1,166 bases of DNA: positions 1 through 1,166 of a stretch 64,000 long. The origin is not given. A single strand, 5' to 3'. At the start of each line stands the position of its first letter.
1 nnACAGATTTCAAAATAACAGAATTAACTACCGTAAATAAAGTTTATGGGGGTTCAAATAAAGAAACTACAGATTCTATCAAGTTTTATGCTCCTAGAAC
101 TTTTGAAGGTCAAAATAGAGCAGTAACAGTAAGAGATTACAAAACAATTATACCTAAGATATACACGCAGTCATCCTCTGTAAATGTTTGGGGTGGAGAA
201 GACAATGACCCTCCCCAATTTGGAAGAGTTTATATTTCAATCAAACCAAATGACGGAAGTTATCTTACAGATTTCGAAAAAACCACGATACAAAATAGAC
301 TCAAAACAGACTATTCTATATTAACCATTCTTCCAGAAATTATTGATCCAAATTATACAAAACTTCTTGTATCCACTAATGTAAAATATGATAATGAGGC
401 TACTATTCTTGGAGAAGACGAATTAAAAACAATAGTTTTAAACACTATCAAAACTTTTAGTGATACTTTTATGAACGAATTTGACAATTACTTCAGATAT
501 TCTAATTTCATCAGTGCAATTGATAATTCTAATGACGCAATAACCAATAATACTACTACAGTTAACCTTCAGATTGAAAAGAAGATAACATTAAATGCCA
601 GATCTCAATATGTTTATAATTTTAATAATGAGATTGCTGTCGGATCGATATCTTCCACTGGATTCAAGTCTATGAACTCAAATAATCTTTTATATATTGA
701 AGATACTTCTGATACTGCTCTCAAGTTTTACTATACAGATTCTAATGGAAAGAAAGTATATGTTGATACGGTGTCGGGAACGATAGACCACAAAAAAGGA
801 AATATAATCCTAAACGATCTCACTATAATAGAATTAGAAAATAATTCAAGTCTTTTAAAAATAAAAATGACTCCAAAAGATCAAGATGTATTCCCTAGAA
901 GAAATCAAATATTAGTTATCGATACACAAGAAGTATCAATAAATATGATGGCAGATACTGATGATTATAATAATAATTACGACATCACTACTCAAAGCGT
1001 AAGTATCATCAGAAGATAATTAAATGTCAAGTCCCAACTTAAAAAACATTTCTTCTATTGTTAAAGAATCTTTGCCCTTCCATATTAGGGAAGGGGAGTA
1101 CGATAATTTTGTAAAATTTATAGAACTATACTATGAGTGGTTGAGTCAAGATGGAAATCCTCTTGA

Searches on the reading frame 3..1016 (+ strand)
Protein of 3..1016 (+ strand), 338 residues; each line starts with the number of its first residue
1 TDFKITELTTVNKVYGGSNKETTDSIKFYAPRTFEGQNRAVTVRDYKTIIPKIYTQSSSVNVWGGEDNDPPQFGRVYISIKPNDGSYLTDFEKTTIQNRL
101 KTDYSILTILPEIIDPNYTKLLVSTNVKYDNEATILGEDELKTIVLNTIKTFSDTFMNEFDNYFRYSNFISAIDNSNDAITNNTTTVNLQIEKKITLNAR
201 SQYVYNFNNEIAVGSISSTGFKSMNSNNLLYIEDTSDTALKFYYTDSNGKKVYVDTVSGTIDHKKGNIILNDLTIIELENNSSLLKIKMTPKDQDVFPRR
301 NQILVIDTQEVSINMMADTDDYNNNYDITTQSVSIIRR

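Call 13: search_protein_families(library=phrogs, proteins=[window:3-1016:+], max_evalue=0.001)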
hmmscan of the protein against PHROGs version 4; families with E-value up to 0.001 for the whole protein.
window:3-1016:+ (338 aa): 1 family
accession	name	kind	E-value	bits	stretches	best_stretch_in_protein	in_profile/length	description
phrog_219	-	tail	5.5e-78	264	1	6-319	279-597/598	baseplate wedge subunit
